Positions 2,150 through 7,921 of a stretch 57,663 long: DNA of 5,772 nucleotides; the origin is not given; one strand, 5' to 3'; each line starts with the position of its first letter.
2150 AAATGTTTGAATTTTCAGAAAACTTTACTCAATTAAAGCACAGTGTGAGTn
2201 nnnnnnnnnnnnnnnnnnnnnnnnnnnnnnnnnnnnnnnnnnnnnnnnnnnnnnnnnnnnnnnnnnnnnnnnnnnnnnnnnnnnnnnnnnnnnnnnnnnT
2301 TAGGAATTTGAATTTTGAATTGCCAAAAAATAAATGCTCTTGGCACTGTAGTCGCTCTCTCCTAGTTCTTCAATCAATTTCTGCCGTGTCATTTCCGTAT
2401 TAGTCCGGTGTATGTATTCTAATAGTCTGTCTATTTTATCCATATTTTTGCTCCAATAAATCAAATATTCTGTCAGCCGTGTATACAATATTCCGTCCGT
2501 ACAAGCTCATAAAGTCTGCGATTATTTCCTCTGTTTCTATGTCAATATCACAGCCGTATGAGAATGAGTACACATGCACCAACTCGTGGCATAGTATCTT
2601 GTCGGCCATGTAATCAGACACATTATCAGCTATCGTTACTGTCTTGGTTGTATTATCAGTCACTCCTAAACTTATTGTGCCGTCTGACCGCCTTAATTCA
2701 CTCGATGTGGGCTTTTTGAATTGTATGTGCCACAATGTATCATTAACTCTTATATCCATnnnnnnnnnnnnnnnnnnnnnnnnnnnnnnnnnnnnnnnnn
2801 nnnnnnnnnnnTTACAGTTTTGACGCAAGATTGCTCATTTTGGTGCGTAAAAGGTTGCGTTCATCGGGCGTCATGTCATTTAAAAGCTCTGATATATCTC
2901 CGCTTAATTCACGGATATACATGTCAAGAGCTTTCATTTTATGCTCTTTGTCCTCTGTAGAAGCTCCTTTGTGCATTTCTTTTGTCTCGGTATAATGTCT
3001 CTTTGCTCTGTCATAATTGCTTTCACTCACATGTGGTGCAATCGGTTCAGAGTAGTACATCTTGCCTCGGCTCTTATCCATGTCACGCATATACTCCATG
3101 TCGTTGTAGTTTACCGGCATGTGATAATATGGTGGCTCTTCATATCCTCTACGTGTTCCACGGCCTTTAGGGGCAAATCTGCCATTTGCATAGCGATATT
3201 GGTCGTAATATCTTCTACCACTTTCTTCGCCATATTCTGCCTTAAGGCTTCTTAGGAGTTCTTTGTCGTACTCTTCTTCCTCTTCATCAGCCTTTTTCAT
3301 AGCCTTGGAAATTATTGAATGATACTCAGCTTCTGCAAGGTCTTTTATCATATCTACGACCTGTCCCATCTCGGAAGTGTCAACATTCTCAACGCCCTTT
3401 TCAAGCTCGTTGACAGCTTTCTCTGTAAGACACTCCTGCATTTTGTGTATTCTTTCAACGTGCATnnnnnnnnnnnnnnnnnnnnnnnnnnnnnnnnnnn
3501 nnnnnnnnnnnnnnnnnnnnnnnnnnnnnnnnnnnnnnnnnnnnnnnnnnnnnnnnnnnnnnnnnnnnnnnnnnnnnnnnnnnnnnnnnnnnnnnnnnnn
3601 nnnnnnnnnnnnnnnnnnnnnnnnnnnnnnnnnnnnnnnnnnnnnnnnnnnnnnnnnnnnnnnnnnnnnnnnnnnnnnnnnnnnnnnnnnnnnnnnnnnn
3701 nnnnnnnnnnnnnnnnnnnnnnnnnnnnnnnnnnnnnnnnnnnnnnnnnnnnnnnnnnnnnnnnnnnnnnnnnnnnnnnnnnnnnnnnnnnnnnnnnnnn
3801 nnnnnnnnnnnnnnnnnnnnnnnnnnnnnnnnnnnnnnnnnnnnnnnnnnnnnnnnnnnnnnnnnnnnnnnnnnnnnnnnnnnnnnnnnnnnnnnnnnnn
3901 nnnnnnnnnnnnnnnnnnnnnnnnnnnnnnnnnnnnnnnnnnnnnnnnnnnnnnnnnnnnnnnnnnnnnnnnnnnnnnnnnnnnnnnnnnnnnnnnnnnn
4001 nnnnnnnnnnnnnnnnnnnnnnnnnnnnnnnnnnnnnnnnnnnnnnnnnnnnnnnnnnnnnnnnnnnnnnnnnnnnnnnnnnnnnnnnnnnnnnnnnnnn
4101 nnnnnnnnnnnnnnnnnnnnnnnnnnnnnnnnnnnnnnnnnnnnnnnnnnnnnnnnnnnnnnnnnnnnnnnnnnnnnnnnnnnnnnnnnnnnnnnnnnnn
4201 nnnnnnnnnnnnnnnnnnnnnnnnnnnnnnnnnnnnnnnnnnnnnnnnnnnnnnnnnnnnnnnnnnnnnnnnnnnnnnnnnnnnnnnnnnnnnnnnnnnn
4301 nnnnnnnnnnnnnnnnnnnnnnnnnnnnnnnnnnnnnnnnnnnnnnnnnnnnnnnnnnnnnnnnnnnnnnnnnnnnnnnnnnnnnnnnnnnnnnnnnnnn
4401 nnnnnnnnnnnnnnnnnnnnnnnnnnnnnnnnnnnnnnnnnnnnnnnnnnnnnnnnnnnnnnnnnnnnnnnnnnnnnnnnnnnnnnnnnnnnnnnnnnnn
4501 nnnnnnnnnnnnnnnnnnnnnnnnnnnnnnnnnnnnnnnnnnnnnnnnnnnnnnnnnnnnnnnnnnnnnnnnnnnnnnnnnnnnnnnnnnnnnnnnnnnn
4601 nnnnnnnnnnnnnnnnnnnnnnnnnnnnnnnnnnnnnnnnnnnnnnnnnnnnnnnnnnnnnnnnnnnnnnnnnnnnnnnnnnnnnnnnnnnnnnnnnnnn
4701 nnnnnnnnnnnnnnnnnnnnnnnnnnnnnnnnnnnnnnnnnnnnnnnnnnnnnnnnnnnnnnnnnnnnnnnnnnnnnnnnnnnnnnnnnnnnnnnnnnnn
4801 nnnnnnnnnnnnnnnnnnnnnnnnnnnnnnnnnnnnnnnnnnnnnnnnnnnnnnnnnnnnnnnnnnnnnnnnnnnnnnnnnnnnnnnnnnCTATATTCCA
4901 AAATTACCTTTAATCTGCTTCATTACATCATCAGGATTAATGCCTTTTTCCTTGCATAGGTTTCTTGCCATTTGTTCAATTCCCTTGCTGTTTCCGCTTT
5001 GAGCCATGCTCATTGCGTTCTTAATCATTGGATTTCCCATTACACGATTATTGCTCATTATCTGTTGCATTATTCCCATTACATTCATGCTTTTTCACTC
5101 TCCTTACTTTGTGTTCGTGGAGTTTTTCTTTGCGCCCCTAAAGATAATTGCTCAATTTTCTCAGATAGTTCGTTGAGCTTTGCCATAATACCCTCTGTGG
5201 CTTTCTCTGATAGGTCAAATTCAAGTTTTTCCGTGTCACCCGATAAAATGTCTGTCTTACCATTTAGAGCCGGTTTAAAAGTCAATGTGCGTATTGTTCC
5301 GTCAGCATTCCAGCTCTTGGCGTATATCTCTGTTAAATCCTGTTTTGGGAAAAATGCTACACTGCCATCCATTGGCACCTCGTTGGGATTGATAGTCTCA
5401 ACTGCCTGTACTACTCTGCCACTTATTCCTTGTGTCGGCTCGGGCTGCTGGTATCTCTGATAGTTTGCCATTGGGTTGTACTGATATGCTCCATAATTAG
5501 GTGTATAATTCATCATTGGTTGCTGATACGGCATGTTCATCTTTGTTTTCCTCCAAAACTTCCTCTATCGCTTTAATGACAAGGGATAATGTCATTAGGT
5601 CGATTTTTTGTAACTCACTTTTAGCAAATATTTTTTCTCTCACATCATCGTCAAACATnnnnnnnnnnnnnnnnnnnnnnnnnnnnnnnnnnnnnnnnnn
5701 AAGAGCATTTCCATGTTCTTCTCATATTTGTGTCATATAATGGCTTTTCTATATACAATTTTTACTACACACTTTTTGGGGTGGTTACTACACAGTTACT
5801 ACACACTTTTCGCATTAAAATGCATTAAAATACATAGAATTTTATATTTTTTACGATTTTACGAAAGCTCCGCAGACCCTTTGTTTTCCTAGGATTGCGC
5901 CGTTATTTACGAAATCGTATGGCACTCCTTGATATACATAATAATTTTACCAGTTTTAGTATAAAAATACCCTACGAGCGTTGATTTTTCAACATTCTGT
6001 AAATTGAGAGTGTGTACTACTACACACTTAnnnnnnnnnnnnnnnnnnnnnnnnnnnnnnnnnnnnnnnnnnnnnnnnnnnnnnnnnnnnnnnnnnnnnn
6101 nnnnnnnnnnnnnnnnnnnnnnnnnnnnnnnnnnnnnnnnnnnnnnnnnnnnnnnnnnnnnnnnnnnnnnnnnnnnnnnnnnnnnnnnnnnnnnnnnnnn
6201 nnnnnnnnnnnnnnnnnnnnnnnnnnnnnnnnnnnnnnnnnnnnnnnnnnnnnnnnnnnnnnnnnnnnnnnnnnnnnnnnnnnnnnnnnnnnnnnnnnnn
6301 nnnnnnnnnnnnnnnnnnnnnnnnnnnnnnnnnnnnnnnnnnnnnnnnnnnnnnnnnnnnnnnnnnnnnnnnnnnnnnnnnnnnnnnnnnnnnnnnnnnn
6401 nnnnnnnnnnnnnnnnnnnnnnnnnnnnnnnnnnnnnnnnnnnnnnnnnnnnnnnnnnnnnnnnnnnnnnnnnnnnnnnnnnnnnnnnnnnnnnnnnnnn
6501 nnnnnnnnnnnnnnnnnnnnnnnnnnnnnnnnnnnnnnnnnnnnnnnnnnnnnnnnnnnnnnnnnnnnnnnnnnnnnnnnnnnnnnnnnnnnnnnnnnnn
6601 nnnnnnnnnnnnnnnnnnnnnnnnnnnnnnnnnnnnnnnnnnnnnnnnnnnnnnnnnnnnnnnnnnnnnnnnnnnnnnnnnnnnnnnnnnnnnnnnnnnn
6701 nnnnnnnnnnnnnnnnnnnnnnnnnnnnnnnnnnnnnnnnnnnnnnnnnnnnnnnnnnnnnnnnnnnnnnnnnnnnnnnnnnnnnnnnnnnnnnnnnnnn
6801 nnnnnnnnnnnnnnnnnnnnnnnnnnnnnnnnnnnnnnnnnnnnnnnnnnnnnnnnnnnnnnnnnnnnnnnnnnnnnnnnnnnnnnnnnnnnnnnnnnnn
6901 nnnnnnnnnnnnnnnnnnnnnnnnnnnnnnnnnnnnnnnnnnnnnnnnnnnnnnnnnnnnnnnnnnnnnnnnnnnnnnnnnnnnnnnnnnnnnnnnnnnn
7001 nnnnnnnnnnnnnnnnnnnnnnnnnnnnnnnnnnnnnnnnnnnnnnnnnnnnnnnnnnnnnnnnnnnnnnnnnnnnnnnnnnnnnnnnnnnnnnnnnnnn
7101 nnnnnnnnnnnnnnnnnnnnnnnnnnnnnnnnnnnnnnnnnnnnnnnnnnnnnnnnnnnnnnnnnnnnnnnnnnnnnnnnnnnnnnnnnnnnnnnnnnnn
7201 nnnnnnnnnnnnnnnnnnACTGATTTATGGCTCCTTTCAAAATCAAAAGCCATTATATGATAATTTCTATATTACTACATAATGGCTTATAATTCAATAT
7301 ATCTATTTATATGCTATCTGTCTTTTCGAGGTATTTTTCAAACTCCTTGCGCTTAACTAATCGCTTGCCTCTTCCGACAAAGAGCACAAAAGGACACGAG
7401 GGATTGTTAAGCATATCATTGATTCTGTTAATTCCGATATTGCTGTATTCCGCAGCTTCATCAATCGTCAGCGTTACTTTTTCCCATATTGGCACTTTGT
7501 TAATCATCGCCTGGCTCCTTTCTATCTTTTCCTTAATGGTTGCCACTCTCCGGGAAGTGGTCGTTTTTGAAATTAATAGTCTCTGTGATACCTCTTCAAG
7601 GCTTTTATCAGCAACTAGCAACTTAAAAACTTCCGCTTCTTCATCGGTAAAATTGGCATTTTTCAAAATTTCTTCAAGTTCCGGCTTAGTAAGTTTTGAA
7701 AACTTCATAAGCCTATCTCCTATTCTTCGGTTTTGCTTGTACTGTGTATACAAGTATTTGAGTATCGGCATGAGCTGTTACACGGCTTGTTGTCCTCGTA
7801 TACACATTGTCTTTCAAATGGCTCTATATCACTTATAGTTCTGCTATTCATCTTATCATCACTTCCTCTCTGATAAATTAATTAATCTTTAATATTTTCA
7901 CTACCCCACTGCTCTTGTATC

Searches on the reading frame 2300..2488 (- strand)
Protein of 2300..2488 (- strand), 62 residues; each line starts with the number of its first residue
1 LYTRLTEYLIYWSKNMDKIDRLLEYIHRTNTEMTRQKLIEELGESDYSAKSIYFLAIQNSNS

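Call 4: search_protein_families(library=pfam, proteins=[window:2300-2488:-], max_evalue=1)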
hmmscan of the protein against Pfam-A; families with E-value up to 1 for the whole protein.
window:2300-2488:- (62 aa): 2 families
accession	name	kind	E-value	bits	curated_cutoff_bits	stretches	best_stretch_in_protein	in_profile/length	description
PF22763.1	NrS1-1_pol-like_HBD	-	0.12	12.6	27.9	1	5-52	8-51/64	NrS-1 polymerase HBD domain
PF20950.2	Flu_PB2_4th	-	0.23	12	25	1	16-46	25-53/70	Influenza RNA polymerase PB2 helical domain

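Call 5: search_protein_families(library=phrogs, proteins=[window:2300-2488:-], max_evalue=0.1)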
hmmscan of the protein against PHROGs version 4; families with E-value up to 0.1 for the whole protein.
window:2300-2488:- (62 aa): 0 families

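Call 21: search_protein_families(library=ncbifam, proteins=[window:2300-2488:-], max_evalue=1)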
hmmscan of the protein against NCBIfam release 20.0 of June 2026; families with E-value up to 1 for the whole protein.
window:2300-2488:- (62 aa): 0 families

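Call 56: search_protein_families(library=padloc, proteins=[window:2300-2488:-], max_evalue=0.1)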
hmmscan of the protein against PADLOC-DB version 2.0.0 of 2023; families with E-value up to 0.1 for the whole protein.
window:2300-2488:- (62 aa): 0 families

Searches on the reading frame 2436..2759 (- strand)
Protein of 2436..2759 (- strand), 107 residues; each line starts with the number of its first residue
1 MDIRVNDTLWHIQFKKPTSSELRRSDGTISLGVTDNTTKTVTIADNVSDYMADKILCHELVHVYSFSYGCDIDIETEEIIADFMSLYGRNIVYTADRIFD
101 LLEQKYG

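Call 4: search_protein_families(library=pfam, proteins=[window:2436-2759:-], max_evalue=1)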
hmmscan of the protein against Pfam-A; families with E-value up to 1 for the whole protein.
window:2436-2759:- (107 aa): 4 families
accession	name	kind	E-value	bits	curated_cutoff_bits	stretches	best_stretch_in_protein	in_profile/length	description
PF20573.4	DUF6782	-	0.0021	17.8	27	1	22-74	59-112/241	Putative metallopeptidase family (DUF6782)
PF06114.19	Peptidase_M78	-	0.051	13.8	22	1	30-69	26-59/123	IrrE N-terminal-like domain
PF10263.15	SprT-like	-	0.063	13.6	25.6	1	30-67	37-76/108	SprT-like family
PF14891.12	Peptidase_M91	-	0.17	12.7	25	1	26-69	72-109/176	Effector protein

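Call 5: search_protein_families(library=phrogs, proteins=[window:2436-2759:-], max_evalue=0.1)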
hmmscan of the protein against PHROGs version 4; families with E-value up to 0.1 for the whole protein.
window:2436-2759:- (107 aa): 4 families
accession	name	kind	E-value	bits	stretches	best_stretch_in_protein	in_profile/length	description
phrog_1233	-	unknown function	5.6e-13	49.7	1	1-102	10-111/306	-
phrog_13742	-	other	5.3e-06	27.2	1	20-95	27-103/248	peptidase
phrog_37197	-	unknown function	0.0029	18.1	1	21-87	28-95/166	-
phrog_87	-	other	0.094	13.4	0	28-82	62-120/227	metallo-protease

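Call 21: search_protein_families(library=ncbifam, proteins=[window:2436-2759:-], max_evalue=1)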
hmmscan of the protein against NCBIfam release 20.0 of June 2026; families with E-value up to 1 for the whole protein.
window:2436-2759:- (107 aa): 0 families

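Call 56: search_protein_families(library=padloc, proteins=[window:2436-2759:-], max_evalue=0.1)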
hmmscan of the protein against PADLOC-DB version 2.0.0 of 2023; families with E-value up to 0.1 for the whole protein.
window:2436-2759:- (107 aa): 0 families

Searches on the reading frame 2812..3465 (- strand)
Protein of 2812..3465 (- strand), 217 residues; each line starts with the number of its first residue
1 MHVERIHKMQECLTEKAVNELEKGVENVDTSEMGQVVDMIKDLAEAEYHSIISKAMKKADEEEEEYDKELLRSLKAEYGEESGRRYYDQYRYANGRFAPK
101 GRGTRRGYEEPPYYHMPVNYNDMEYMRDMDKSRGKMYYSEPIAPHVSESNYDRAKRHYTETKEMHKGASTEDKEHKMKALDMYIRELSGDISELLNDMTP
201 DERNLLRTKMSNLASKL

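Call 4: search_protein_families(library=pfam, proteins=[window:2812-3465:-], max_evalue=1)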
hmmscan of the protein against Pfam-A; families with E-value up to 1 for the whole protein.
window:2812-3465:- (217 aa): 1 family
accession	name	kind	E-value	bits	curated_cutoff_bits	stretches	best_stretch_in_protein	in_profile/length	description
PF08564.16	CDC37_C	-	0.37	11.4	22.1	1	7-75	24-89/100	Cdc37 C terminal domain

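Call 5: search_protein_families(library=phrogs, proteins=[window:2812-3465:-], max_evalue=0.1)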
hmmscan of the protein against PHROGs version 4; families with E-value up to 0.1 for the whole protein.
window:2812-3465:- (217 aa): 1 family
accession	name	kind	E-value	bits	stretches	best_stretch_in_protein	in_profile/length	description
phrog_233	-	head and packaging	0.0021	19.7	1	138-213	20-91/161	head scaffolding protein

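Call 21: search_protein_families(library=ncbifam, proteins=[window:2812-3465:-], max_evalue=1)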
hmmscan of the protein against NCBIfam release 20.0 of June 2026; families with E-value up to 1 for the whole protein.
window:2812-3465:- (217 aa): 3 families
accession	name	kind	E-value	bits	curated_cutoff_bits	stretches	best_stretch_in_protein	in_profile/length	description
NF001095.0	PRK00124.1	equivalog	0.077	12.8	139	1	131-187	89-145/150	YaiI/YqxD family protein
NF004880.0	PRK06241.2-1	equivalog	0.078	10.9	972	1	4-58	468-522/837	phosphoenolpyruvate synthase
NF006293.0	PRK08476.1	equivalog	0.36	11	118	1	26-68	53-95/141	F0F1 ATP synthase subunit B'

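Call 56: search_protein_families(library=padloc, proteins=[window:2812-3465:-], max_evalue=0.1)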
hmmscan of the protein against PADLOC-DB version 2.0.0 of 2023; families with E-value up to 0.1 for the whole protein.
window:2812-3465:- (217 aa): 0 families

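Call 81: search_solved_structures(query=A8, max_evalue=10)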
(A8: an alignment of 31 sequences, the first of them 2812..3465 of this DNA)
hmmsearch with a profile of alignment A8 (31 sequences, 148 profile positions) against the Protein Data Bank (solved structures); distinct sequences matched with E-value up to 10: 3.
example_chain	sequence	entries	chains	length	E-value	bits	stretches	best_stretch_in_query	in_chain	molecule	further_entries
7vf3_B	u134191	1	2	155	1.4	12.8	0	101-146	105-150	Uteroglobin,PB1m7 peptide,Uteroglobin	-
8a3k_UNK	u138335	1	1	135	3.7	11.4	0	4-31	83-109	sc-apCC-4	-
8oyx_A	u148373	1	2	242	3.7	11.4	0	6-53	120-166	De novo designed soluble GPCR-like protein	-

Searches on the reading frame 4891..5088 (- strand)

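Call 4: search_protein_families(library=pfam, proteins=[window:4891-5088:-], max_evalue=1)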
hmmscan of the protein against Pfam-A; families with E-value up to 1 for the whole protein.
window:4891-5088:- (65 aa): 2 families
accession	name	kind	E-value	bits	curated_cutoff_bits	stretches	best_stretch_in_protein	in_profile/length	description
PF25524.1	RSLD_CPSF6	-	0.02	15.6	27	1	8-39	4-36/96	CPSF6-like, RSLD domain, N-terminal region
PF08542.16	Rep_fac_C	-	0.17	12.8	23.6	1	21-59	5-43/88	Replication factor C C-terminal domain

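Call 5: search_protein_families(library=phrogs, proteins=[window:4891-5088:-], max_evalue=0.1)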
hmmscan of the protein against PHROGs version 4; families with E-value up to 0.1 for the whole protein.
window:4891-5088:- (65 aa): 0 families

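Call 21: search_protein_families(library=ncbifam, proteins=[window:4891-5088:-], max_evalue=1)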
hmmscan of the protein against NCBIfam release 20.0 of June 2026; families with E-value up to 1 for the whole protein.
window:4891-5088:- (65 aa): 0 families

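Call 56: search_protein_families(library=padloc, proteins=[window:4891-5088:-], max_evalue=0.1)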
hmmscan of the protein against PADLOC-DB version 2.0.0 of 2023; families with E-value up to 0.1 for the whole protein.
window:4891-5088:- (65 aa): 0 families

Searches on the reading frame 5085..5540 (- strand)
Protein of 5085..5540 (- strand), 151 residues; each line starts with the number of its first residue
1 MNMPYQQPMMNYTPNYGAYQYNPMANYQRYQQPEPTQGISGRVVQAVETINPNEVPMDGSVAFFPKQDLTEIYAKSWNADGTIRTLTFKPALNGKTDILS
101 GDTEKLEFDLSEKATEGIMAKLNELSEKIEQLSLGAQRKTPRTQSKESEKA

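Call 4: search_protein_families(library=pfam, proteins=[window:5085-5540:-], max_evalue=1)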
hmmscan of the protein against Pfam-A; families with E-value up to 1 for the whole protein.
window:5085-5540:- (151 aa): 0 families

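Call 5: search_protein_families(library=phrogs, proteins=[window:5085-5540:-], max_evalue=0.1)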
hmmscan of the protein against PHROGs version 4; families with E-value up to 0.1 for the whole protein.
window:5085-5540:- (151 aa): 1 family
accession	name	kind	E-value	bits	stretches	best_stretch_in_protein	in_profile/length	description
phrog_21718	-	unknown function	2.3e-06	28.6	1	4-132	13-147/159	-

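Call 21: search_protein_families(library=ncbifam, proteins=[window:5085-5540:-], max_evalue=1)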
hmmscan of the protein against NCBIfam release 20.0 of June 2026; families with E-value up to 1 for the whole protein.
window:5085-5540:- (151 aa): 0 families

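Call 56: search_protein_families(library=padloc, proteins=[window:5085-5540:-], max_evalue=0.1)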
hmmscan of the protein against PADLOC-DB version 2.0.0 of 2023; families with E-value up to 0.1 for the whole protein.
window:5085-5540:- (151 aa): 0 families

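Call 65: search_solved_structures(query=A6, max_evalue=10)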
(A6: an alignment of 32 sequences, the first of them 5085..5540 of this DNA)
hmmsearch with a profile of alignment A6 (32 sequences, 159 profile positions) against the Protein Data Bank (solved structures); distinct sequences matched with E-value up to 10: 6.
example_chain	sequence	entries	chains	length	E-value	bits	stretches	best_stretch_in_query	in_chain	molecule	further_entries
6j7v_A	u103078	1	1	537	0.068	16.4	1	111-147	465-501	VP5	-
6qgl_A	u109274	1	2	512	0.094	15.9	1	111-147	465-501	VP5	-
6qgi_A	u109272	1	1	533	0.39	13.9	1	109-147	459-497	VP5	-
9rbo_B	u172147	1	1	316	1.3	12.3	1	45-91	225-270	Complement C3 beta chain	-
4h5b_A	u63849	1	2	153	1.5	12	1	74-113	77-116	DR_1245 protein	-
9had_C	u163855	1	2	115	1.5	12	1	114-151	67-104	DerF21_binder10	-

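Call 66: search_protein_families(library=pfam, alignment_id=A6, max_evalue=0.05)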
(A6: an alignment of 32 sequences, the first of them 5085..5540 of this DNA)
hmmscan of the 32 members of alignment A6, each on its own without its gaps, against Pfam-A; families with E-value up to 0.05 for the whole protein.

A. member 1, window:5085-5540:- (151 aa): 0 families

B. families by the number of members that match (of 32 scanned): 9 families
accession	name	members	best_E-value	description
PF06953.17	ArsD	1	0.00011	Arsenical resistance operon protein ArsD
PF01920.25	Prefoldin_2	1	0.0041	Prefoldin subunit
PF06825.17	HSBP1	1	0.0043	Heat shock factor binding protein 1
PF02183.23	HALZ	1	0.0048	Homeobox associated leucine zipper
PF05922.21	Inhibitor_I9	1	0.019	Peptidase inhibitor I9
PF20529.3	DUF6744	1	0.03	Family of unknown function (DUF6744)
PF16326.10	ABC_tran_CTD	1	0.032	ABC transporter C-terminal domain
PF10256.14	Erf4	1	0.039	Golgin subfamily A member 7/ERF4 family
PF09851.14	SHOCT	1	0.046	Short C-terminal domain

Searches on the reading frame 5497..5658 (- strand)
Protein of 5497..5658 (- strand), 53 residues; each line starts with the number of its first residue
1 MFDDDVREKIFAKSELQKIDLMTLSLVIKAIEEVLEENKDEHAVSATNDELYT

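Call 4: search_protein_families(library=pfam, proteins=[window:5497-5658:-], max_evalue=1)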
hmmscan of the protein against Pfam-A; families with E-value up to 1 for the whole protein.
window:5497-5658:- (53 aa): 0 families

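Call 5: search_protein_families(library=phrogs, proteins=[window:5497-5658:-], max_evalue=0.1)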
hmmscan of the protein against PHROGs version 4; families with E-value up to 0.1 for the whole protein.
window:5497-5658:- (53 aa): 1 family
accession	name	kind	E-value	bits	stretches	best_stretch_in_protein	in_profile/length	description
phrog_27305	-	unknown function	0.026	14.8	1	12-43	60-91/236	-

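Call 21: search_protein_families(library=ncbifam, proteins=[window:5497-5658:-], max_evalue=1)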
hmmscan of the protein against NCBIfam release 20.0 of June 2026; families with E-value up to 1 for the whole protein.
window:5497-5658:- (53 aa): 1 family
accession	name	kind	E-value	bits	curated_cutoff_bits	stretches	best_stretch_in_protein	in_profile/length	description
NF033689.1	N2Fix_CO_CowN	equivalog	0.072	13.9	48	1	2-45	36-79/89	N(2)-fixation sustaining protein CowN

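Call 56: search_protein_families(library=padloc, proteins=[window:5497-5658:-], max_evalue=0.1)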
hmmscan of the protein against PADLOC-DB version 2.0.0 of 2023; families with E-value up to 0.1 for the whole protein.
window:5497-5658:- (53 aa): 0 families

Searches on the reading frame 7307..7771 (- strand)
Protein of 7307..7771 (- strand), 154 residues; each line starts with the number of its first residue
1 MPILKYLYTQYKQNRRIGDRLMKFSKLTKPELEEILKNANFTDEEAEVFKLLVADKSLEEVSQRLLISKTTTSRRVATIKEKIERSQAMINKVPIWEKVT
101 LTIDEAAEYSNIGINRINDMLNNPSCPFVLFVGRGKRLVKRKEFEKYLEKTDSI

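Call 4: search_protein_families(library=pfam, proteins=[window:7307-7771:-], max_evalue=1)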
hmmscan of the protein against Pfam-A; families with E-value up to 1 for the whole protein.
window:7307-7771:- (154 aa): 10 families
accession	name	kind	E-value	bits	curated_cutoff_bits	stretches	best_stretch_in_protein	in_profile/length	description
PF09035.16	Tn916-Xis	-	3.2e-26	91.7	22.9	1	92-151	7-66/69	Excisionase from transposon Tn916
PF12728.13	HTH_17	-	3.7e-07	30.8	27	1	101-150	2-49/51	Helix-turn-helix domain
PF00196.25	GerE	-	4.4e-05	23.5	23.5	1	40-84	2-46/57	Bacterial regulatory proteins, luxR family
PF01978.25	TrmB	-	0.0003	21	25.6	1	36-74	1-41/68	Sugar-specific transcriptional regulator TrmB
PF20063.5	DUF6462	-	0.003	18.2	27.1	1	102-150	5-50/51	Family of unknown function (DUF6462)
PF01381.28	HTH_3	-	0.029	14.8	23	0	98-127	7-36/55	Helix-turn-helix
PF04545.22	Sigma70_r4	-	0.064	13.2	24.1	1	43-77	7-42/50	Sigma-70, region 4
PF12802.13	MarR_2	-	0.074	13.7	27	1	57-81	22-46/61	MarR family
PF01371.25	Trp_repressor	-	0.11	13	27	1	34-91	8-67/88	Trp repressor protein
PF08281.18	Sigma70_r4_2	-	0.14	12.3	25.7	1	44-80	14-51/54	Sigma-70, region 4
